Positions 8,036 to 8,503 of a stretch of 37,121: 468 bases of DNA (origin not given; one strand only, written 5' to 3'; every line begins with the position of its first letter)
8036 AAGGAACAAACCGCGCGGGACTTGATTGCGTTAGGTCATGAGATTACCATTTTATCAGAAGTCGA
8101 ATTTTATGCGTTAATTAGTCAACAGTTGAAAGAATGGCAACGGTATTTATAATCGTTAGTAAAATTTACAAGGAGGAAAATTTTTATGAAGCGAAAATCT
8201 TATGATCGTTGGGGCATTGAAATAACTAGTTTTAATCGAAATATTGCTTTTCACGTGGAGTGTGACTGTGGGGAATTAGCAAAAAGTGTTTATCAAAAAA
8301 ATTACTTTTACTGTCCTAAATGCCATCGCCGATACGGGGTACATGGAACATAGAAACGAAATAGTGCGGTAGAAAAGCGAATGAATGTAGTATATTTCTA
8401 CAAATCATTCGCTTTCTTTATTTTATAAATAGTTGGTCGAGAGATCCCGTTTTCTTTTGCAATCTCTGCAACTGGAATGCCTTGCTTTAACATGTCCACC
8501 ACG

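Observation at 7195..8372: Resolvase - standalone BRCT protein - zinc-ribbon mini-protein trio abutting, and partly overwritten by, the Tn3-element end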

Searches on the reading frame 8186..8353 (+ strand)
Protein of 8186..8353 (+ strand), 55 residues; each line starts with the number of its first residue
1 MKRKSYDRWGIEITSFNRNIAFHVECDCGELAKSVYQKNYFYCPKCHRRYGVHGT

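Call 6: search_protein_families(library=pfam, proteins=[window:8186-8353:+], max_evalue=0.1)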
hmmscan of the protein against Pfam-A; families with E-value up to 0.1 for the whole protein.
window:8186-8353:+ (55 aa): 0 families

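Call 8: search_dna_similar(query=window:8186-8353:+, collection=plasmids, mode=protein, max_evalue=10, rows=spread, max_rows=40)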
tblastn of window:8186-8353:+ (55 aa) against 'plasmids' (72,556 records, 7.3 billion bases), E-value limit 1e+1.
Records with a match: 1204; places in all: 1660; records where one place covers at least 80% of the query: 1176.
Best place of each record, by identity: >=99% 266; 95-99% 2; 90-95% 4; 80-90% 7; 60-80% 28; <60% 897.
By first word of the organism name: Enterococcus 1195; Staphylococcus 3; Pasteurella 3; Lactococcus 1; Natrinema 1; Leuconostoc 1.
By predicted mobility (MOB-suite, as given by PLSDB): conjugative 484; mobilizable 448; non-mobilizable 272.
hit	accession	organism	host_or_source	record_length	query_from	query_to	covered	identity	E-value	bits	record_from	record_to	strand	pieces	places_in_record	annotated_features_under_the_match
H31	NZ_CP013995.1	Enterococcus faecium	Homo sapiens,feces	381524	1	55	100%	100.0%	3e-31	119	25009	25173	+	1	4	hypothetical protein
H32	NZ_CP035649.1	Enterococcus faecium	Homo sapiens,isolate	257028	1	55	100%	100.0%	3e-31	119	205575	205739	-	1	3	hypothetical protein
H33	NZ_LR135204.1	Enterococcus faecium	-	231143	1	55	100%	100.0%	3e-31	119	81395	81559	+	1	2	hypothetical protein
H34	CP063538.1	Enterococcus faecium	Homo sapiens,rectal swab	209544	1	55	100%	100.0%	3e-31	119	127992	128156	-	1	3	transcriptional regulator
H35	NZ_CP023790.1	Enterococcus faecium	Homo sapiens,blood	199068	1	55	100%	100.0%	3e-31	119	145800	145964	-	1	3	hypothetical protein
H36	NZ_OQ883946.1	Enterococcus faecium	-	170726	1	55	100%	100.0%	3e-31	119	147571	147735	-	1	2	hypothetical protein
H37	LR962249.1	Enterococcus faecalis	-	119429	1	55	100%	100.0%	3e-31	119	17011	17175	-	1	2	none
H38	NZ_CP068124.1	Enterococcus casseliflavus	-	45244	1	55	100%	100.0%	3e-31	119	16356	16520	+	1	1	hypothetical protein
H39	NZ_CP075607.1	Enterococcus faecalis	Homo sapiens,feces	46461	1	50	91%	100.0%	2e-27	108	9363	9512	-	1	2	transcriptional regulator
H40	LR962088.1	Enterococcus faecalis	-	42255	1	53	96%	77.4%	5e-22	93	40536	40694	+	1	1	record has no annotation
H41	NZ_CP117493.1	Enterococcus faecalis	-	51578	1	52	95%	48.1%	2e-7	51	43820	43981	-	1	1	hypothetical protein (x2)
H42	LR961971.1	Enterococcus faecalis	-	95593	3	53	93%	49.1%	7e-8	53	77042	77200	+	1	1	none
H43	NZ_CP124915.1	Enterococcus faecalis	Homo sapiens,urine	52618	1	50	91%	50.0%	6e-6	47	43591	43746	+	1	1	hypothetical protein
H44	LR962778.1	Enterococcus faecalis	-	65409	3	53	93%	47.2%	1e-7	52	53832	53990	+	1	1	none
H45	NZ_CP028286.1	Enterococcus faecalis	Homo sapiens,eye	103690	3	53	93%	47.2%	1e-7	52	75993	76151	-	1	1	uvrC: ultraviolet resistance protein UvrA repressor UvrC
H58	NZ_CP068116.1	Enterococcus hirae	-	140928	1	52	95%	38.9%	4e-4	42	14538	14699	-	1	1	DNA helicase UvrA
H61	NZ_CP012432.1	Enterococcus faecium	Homo sapiens,human blood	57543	1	52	95%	35.2%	7e-4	42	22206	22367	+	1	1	hypothetical protein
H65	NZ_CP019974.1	Enterococcus faecium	Homo sapiens,rectal swab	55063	3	52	91%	36.5%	8e-4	41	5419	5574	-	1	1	hypothetical protein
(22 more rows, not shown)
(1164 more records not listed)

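Call 9: get_annotated_region(hit=H39, flank=5000)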
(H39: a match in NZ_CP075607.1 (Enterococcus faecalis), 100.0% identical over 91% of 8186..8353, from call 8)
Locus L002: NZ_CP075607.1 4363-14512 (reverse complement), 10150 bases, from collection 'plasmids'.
description: Enterococcus faecalis strain 1207/14 plasmid p1207_3, complete sequence
organism: Enterococcus faecalis (NCBI taxid 1351)
taxonomy: Bacteria; Bacillota; Bacilli; Lactobacillales; Enterococcaceae; Enterococcus; Enterococcus faecalis
host: -; source: Homo sapiens,feces; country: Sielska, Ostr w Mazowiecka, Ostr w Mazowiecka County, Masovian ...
typing (MOB-suite, as given by PLSDB): mobilizable; replicon rep_cluster_992; relaxase MOBP
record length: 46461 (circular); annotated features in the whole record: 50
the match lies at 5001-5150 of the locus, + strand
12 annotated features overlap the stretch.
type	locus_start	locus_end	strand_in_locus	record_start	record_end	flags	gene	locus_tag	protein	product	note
CDS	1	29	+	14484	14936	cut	-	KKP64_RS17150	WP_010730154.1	hypothetical protein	-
CDS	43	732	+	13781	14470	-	-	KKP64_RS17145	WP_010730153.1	hypothetical protein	-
CDS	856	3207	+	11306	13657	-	-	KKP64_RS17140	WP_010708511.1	glycoside hydrolase domain-containing protein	-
CDS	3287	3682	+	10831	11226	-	-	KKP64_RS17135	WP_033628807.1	hypothetical protein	-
CDS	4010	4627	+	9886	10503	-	-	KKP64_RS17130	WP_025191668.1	recombinase family protein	GO:0006310 - DNA recombination [Evidence IEA]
CDS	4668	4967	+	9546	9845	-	-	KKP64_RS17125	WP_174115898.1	BRCT domain-containing protein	-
CDS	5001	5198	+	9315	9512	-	-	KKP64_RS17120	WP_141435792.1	transcriptional regulator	-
CDS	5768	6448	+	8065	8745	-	-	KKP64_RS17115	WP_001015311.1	IS6-like element IS1216 family transposase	-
CDS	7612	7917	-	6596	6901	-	-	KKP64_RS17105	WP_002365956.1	hypothetical protein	-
CDS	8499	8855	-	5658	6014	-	traE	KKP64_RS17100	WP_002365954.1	type IV conjugative transfer system protein TraE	-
CDS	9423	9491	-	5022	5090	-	iad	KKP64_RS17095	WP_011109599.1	sex pheromone inhibitor determinant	-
CDS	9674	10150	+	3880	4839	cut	-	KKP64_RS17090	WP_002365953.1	conjugal transfer protein TraA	-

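Call 10: get_annotated_region(hit=H45, flank=5000)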
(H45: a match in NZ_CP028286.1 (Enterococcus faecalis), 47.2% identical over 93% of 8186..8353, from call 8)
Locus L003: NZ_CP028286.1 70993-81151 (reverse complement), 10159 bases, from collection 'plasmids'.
description: Enterococcus faecalis strain FDAARGOS_324 plasmid unnamed1, complete sequence
organism: Enterococcus faecalis (NCBI taxid 1351)
taxonomy: Bacteria; Bacillota; Bacilli; Lactobacillales; Enterococcaceae; Enterococcus; Enterococcus faecalis
host: -; source: Homo sapiens,eye; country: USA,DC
typing (MOB-suite, as given by PLSDB): mobilizable; replicon rep_cluster_992; relaxase MOBC
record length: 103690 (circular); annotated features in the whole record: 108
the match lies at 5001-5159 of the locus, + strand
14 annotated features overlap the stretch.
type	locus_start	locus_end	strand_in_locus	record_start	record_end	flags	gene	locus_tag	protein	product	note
CDS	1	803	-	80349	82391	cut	-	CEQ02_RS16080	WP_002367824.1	histidinol-phosphatase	-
CDS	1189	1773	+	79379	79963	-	-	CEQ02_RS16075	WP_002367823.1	recombinase family protein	GO:0006310 - DNA recombination [Evidence IEA]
CDS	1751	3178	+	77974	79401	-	-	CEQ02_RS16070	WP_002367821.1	Mu transposase C-terminal domain-containing protein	-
CDS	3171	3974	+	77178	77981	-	-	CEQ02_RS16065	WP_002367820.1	AAA family ATPase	-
CDS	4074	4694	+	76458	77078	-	-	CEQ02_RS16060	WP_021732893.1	recombinase family protein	GO:0006310 - DNA recombination [Evidence IEA]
CDS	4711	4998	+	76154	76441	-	-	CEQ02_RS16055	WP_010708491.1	hypothetical protein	-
CDS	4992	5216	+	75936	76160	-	uvrC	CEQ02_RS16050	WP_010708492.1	ultraviolet resistance protein UvrA repressor UvrC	-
CDS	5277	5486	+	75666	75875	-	-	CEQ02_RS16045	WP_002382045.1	hypothetical protein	-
CDS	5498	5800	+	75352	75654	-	-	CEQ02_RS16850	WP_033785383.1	DUF6440 family protein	-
CDS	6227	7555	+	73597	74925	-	uvrA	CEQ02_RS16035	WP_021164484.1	ultraviolet resistance protein UvrA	-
CDS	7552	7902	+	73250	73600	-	-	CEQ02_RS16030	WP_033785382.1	hypothetical protein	-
CDS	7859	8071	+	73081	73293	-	-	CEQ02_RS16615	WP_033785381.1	hypothetical protein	-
CDS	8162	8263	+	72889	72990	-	-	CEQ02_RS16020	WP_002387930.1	type I toxin-antitoxin system Fst family toxin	-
CDS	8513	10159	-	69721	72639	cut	-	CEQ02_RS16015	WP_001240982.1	Tn3 family transposase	-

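Call 11: get_annotated_region(hit=H40, flank=5000)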
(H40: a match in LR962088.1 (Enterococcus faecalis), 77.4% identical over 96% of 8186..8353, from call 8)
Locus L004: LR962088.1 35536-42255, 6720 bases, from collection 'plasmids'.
description: Enterococcus faecalis isolate 26975_1#279 genome assembly, plasmid: 3
organism: Enterococcus faecalis (NCBI taxid 1351)
taxonomy: Bacteria; Bacillota; Bacilli; Lactobacillales; Enterococcaceae; Enterococcus; Enterococcus faecalis
host: -; source: -; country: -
typing (MOB-suite, as given by PLSDB): non-mobilizable; replicon rep_cluster_2101; mating-pair formation MPF_T
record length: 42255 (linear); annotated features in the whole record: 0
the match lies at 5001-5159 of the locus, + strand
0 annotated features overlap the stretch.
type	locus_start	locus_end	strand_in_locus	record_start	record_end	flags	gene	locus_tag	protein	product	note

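Call 30: get_annotated_region(hit=H41, flank=4000)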
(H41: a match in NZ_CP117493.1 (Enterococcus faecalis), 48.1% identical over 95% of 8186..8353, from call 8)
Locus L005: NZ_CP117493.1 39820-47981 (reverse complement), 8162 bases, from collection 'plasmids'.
description: Enterococcus faecalis strain CQHNJ21-056 plasmid pHNJ21-51K, complete sequence
organism: Enterococcus faecalis (NCBI taxid 1351)
taxonomy: Bacteria; Bacillota; Bacilli; Lactobacillales; Enterococcaceae; Enterococcus; Enterococcus faecalis
host: -; source: -; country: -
typing (MOB-suite, as given by PLSDB): mobilizable; replicon rep_cluster_180; relaxase MOBP
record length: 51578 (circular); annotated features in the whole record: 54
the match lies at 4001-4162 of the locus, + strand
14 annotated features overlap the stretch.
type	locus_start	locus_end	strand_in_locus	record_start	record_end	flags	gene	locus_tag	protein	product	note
CDS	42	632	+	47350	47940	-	-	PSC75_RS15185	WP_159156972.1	thermonuclease family protein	-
CDS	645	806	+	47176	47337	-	-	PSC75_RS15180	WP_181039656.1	hypothetical protein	-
CDS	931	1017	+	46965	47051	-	-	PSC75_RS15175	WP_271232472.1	putative holin-like toxin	-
CDS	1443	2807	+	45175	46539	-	-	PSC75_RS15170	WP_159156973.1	SEC-C metal-binding domain-containing protein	-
CDS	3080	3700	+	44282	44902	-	-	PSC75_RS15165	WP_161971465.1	recombinase family protein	GO:0006310 - DNA recombination [Evidence IEA]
CDS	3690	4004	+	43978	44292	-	-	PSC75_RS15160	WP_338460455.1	hypothetical protein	-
CDS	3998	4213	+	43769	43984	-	-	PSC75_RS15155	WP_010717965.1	hypothetical protein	-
CDS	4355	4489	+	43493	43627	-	-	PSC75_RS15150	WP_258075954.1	hypothetical protein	-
CDS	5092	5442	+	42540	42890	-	-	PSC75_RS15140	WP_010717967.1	SH3 domain-containing protein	-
CDS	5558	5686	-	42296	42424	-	-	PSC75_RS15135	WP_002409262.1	hypothetical protein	-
CDS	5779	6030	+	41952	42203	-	-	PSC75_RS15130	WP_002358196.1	hypothetical protein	-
CDS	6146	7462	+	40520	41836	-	-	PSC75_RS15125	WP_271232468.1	Y-family DNA polymerase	-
CDS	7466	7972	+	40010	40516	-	-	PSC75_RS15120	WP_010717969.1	hypothetical protein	-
CDS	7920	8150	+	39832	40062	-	-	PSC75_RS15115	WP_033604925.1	hypothetical protein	-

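Call 31: get_annotated_region(hit=H58, flank=4000)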
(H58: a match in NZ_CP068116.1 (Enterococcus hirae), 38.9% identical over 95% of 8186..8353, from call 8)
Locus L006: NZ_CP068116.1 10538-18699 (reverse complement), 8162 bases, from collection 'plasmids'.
description: Enterococcus hirae strain FDAARGOS_1125 plasmid unnamed2, complete sequence
organism: Enterococcus hirae (NCBI taxid 1354)
taxonomy: Bacteria; Bacillota; Bacilli; Lactobacillales; Enterococcaceae; Enterococcus; Enterococcus hirae
host: -; source: -; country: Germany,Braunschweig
typing (MOB-suite, as given by PLSDB): conjugative; replicon rep_cluster_893; relaxase MOBP; mating-pair formation MPF_T
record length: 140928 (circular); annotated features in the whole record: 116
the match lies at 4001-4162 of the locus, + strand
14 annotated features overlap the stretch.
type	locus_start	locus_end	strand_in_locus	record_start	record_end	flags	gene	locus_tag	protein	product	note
CDS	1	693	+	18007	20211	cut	topB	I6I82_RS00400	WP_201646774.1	type IA DNA topoisomerase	GO:0006265 - DNA topological change [Evidence IEA]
CDS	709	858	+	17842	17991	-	-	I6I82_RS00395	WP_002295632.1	hypothetical protein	-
CDS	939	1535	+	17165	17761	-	-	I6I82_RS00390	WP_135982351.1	type IV toxin-antitoxin system AbiEi family antitoxin domain-containing protein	-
CDS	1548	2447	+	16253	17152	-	-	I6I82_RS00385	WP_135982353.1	nucleotidyl transferase AbiEii/AbiGii toxin family protein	-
CDS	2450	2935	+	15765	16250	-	ssb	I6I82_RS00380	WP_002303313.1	single-stranded DNA-binding protein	GO:0006310 - DNA recombination [Evidence IEA]; GO:0006281 - DNA repair [Evidence IEA]; GO:0006260 - DNA replication ...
CDS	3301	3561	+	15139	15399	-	-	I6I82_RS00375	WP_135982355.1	hypothetical protein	-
CDS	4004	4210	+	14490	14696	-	-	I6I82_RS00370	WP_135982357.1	DNA helicase UvrA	-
CDS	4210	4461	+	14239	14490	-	-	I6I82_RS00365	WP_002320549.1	hypothetical protein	-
CDS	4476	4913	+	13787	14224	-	-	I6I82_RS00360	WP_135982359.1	hypothetical protein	-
CDS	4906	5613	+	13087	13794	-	-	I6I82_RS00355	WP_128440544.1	hypothetical protein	-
CDS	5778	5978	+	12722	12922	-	-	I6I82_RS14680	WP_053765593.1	hypothetical protein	-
CDS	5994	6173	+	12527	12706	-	-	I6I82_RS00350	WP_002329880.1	hypothetical protein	-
CDS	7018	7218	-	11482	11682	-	-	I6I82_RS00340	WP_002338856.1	hypothetical protein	-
CDS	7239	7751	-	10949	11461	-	-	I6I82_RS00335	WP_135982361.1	hypothetical protein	-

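Call 32: get_annotated_region(hit=H61, flank=4000)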
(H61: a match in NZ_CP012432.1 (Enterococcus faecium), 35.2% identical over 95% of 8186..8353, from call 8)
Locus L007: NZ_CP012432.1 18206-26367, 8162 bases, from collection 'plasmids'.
description: Enterococcus faecium strain ISMMS_VRE_1 plasmid ISMMS_VRE_p1, complete sequence
organism: Enterococcus faecium (NCBI taxid 1352)
taxonomy: Bacteria; Bacillota; Bacilli; Lactobacillales; Enterococcaceae; Enterococcus; Enterococcus faecium
host: -; source: Homo sapiens,human blood; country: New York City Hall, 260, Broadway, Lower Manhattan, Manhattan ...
typing (MOB-suite, as given by PLSDB): conjugative; replicon rep_cluster_889; relaxase MOBP; mating-pair formation MPF_T
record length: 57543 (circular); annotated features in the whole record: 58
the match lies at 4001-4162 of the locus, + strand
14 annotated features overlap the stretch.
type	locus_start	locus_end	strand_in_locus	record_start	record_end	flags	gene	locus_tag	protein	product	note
CDS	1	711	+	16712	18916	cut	-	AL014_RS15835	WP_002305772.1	type IA DNA topoisomerase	GO:0006265 - DNA topological change [Evidence IEA]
CDS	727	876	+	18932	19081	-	-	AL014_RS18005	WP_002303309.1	hypothetical protein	-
CDS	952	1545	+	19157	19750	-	-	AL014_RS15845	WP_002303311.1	type IV toxin-antitoxin system AbiEi family antitoxin domain-containing protein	-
CDS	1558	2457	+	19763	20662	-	-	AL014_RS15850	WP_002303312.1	nucleotidyl transferase AbiEii/AbiGii toxin family protein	-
CDS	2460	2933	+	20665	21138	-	ssb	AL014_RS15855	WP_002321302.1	single-stranded DNA-binding protein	GO:0006310 - DNA recombination [Evidence IEA]; GO:0006281 - DNA repair [Evidence IEA]; GO:0006260 - DNA replication ...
CDS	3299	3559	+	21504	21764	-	-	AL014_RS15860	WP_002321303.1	hypothetical protein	-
CDS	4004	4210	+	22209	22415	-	-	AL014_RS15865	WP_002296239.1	hypothetical protein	-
CDS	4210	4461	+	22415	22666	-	-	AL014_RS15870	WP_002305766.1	hypothetical protein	-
CDS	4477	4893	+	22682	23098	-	-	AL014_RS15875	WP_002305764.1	hypothetical protein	-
CDS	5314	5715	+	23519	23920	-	tnpA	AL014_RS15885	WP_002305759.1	IS200/IS605 family transposase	-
CDS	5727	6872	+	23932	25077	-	tnpB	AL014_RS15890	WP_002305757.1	IS200/IS605 family element RNA-guided endonuclease TnpB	-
CDS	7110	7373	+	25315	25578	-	-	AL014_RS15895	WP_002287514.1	hypothetical protein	-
CDS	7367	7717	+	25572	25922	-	-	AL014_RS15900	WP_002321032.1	type II toxin-antitoxin system PemK/MazF family toxin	-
CDS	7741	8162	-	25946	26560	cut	-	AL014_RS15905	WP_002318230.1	recombinase family protein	GO:0006310 - DNA recombination [Evidence IEA]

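Call 33: get_annotated_region(hit=H65, flank=4000)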
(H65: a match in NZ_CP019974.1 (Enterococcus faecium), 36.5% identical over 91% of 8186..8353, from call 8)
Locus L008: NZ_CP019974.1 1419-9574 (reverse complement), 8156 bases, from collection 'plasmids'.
description: Enterococcus faecium isolate 2014-VREF-114 plasmid p114-4
organism: Enterococcus faecium (NCBI taxid 1352)
taxonomy: Bacteria; Bacillota; Bacilli; Lactobacillales; Enterococcaceae; Enterococcus; Enterococcus faecium
host: -; source: Homo sapiens,rectal swab; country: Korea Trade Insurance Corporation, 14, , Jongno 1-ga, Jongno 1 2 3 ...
typing (MOB-suite, as given by PLSDB): conjugative; replicon rep_cluster_889,rep_cluster_943; relaxase MOBP; mating-pair formation MPF_T
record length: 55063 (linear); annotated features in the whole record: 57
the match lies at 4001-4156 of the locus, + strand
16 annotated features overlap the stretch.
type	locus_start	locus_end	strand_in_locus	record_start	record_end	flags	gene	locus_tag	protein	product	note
CDS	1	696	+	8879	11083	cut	topB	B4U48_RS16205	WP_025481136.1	type IA DNA topoisomerase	GO:0006265 - DNA topological change [Evidence IEA]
CDS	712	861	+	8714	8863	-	-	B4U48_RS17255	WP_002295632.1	hypothetical protein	-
CDS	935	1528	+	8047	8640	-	-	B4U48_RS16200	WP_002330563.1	type IV toxin-antitoxin system AbiEi family antitoxin domain-containing protein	-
CDS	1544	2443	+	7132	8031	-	-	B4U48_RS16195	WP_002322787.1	nucleotidyl transferase AbiEii/AbiGii toxin family protein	-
CDS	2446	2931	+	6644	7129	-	ssb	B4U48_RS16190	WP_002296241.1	single-stranded DNA-binding protein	GO:0006310 - DNA recombination [Evidence IEA]; GO:0006281 - DNA repair [Evidence IEA]; GO:0006260 - DNA replication ...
CDS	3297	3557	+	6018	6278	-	-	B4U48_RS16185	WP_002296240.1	hypothetical protein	-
CDS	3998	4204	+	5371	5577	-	-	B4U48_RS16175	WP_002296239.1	hypothetical protein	-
CDS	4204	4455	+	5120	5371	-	-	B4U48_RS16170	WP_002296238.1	hypothetical protein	-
CDS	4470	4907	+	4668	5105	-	-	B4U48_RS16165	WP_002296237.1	hypothetical protein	-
CDS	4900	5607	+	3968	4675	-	-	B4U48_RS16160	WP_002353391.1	hypothetical protein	-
CDS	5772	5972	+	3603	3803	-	-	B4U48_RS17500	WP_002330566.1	hypothetical protein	-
CDS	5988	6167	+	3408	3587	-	-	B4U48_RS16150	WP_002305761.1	hypothetical protein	-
CDS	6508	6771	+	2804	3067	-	-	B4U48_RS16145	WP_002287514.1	hypothetical protein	-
CDS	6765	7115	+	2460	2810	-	-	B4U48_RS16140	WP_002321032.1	type II toxin-antitoxin system PemK/MazF family toxin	-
CDS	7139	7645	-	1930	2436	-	-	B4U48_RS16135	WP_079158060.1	recombinase family protein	GO:0006310 - DNA recombination [Evidence IEA]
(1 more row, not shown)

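Call 35: search_protein_families(library=ncbifam, proteins=[window:8186-8353:+, L002:5001-5198:+, L003:4992-5216:+, L003:4711-4998:+, L004:5001-5186:+, L007:4004-4210:+], max_evalue=0.1)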
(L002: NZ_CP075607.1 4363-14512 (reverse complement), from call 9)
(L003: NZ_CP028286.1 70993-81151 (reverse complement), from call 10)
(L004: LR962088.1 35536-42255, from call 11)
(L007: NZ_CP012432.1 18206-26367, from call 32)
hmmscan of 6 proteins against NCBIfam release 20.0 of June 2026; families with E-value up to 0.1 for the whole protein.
window:8186-8353:+ (55 aa): 0 families

L002:5001-5198:+ (65 aa): 1 family
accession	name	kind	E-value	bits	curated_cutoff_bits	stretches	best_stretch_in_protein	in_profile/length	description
TIGR00100.1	hypA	equivalog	0.036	14.1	88.1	1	23-63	70-111/116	hydrogenase maturation nickel metallochaperone HypA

L003:4992-5216:+ (74 aa): 0 families

L003:4711-4998:+ (95 aa): 2 families
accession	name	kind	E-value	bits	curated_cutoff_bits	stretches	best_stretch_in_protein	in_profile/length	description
NF002446.0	PRK01611.3-3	equivalog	0.011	14.1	399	1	32-92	216-276/636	arginine--tRNA ligase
NF003089.1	PRK04016.1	equivalog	0.026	14.7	79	1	25-54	8-37/61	DNA-directed RNA polymerase subunit N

L004:5001-5186:+ (61 aa): 0 families

L007:4004-4210:+ (68 aa): 2 families
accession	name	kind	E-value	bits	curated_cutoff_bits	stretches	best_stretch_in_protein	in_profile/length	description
NF052617.1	slr0373_blue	equivalog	0.022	14.7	100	1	35-63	54-82/113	slr0373 family blue light stress response protein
TIGR00100.1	hypA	equivalog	0.063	13.3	88.1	1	22-57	68-104/116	hydrogenase maturation nickel metallochaperone HypA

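Call 52: search_protein_families(library=padloc, proteins=[L002:5001-5198:+], max_evalue=0.1)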
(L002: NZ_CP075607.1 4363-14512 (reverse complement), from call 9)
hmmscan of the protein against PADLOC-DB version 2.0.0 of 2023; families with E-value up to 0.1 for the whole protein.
L002:5001-5198:+ (65 aa): 0 families

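Call 53: search_protein_families(library=phrogs, proteins=[L002:5001-5198:+, L003:4992-5216:+, L003:4711-4998:+], max_evalue=0.1)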
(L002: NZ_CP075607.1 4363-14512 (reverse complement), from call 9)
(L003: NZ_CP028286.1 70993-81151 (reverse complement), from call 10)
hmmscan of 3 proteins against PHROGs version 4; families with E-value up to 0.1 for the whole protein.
L002:5001-5198:+ (65 aa): 0 families

L003:4992-5216:+ (74 aa): 0 families

L003:4711-4998:+ (95 aa): 0 families
